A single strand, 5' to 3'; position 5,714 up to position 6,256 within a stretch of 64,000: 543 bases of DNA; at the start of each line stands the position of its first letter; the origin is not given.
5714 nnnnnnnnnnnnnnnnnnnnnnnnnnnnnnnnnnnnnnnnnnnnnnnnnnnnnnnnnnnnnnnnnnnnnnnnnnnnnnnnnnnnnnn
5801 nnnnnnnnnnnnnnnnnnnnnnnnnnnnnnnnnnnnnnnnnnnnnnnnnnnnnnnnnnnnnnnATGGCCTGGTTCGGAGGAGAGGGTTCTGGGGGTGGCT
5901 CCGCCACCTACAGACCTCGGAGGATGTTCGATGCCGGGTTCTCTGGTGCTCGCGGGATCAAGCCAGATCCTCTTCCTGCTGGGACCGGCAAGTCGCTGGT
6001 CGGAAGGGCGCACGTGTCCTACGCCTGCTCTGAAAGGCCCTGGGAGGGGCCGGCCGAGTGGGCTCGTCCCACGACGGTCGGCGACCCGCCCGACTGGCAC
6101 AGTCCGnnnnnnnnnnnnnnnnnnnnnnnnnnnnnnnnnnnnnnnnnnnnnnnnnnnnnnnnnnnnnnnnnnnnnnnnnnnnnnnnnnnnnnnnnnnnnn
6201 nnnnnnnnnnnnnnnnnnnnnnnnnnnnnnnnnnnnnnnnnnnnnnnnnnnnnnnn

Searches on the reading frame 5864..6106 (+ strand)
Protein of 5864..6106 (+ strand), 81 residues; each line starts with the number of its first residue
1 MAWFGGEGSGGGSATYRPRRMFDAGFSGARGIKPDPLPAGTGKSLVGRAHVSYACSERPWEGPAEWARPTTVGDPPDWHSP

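Call 24: search_protein_families(library=pfam, proteins=[window:5864-6106:+], max_evalue=1)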
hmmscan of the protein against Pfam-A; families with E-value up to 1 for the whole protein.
window:5864-6106:+ (81 aa): 0 families

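Call 31: find_homologous_proteins(query=window:5864-6106:+, max_evalue=1)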
Query window:5864-6106:+: no candidate shares three 5-residue words with the query. No homologue found.

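Call 46: search_protein_families(library=phrogs, proteins=[window:5864-6106:+], max_evalue=0.1)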
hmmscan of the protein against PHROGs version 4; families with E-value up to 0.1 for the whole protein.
window:5864-6106:+ (81 aa): 0 families

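Call 48: search_protein_representatives(protein=window:5864-6106:+)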
Query: 81 residues. Proteins with E-value up to 0.001 (for the whole library): 0; up to 1e-10: 0; up to 1e-30: 0. The best 0 are listed.

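Call 81: search_solved_structures(query=A2, max_evalue=10, show_alignments=2)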
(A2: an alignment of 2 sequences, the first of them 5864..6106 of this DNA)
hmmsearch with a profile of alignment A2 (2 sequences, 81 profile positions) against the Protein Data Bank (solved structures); distinct sequences matched with E-value up to 10: 0.

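Call 87: search_protein_families(library=ncbifam, proteins=[window:5864-6106:+], max_evalue=1)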
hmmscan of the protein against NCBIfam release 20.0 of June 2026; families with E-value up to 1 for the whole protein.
window:5864-6106:+ (81 aa): 0 families

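Call 88: search_protein_families(library=padloc, proteins=[window:5864-6106:+], max_evalue=1)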
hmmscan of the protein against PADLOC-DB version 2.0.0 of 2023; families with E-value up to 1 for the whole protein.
window:5864-6106:+ (81 aa): 0 families

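Call 89: predict_structure(protein=window:5864-6106:+)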
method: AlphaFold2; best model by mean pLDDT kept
length: 81 residues; sequences in the alignment: 1
mean_pLDDT: 57.0   pTM: 0.12
mean pLDDT of the five models: 57.0, 50.8, 50.5, 50.5, 43.0
residues with pLDDT >= 90: 0; 70-90: 7; 50-70: 57; < 50: 17
segments of 3 or more residues with pLDDT < 50: 5-8, 14-18
pLDDT, mean of each block of 10 residues (from residue 1): 48 50 52 55 55 61 63 71 58
secondary structure, 60 per line:
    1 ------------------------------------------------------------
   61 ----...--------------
elements in order:

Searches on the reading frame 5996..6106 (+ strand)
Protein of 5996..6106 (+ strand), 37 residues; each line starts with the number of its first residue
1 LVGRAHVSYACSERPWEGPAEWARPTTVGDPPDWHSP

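Call 85: search_dna_similar(query=window:5996-6106:+, collection=phages, mode=protein, max_evalue=1, max_rows=10)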
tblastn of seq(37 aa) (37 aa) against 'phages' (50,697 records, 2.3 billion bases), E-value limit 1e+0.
No match.

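Call 86: search_dna_similar(query=window:5996-6106:+, collection=plasmids, mode=protein, max_evalue=1, max_rows=10)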
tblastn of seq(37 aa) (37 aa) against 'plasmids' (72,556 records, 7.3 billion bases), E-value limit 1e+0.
No match.
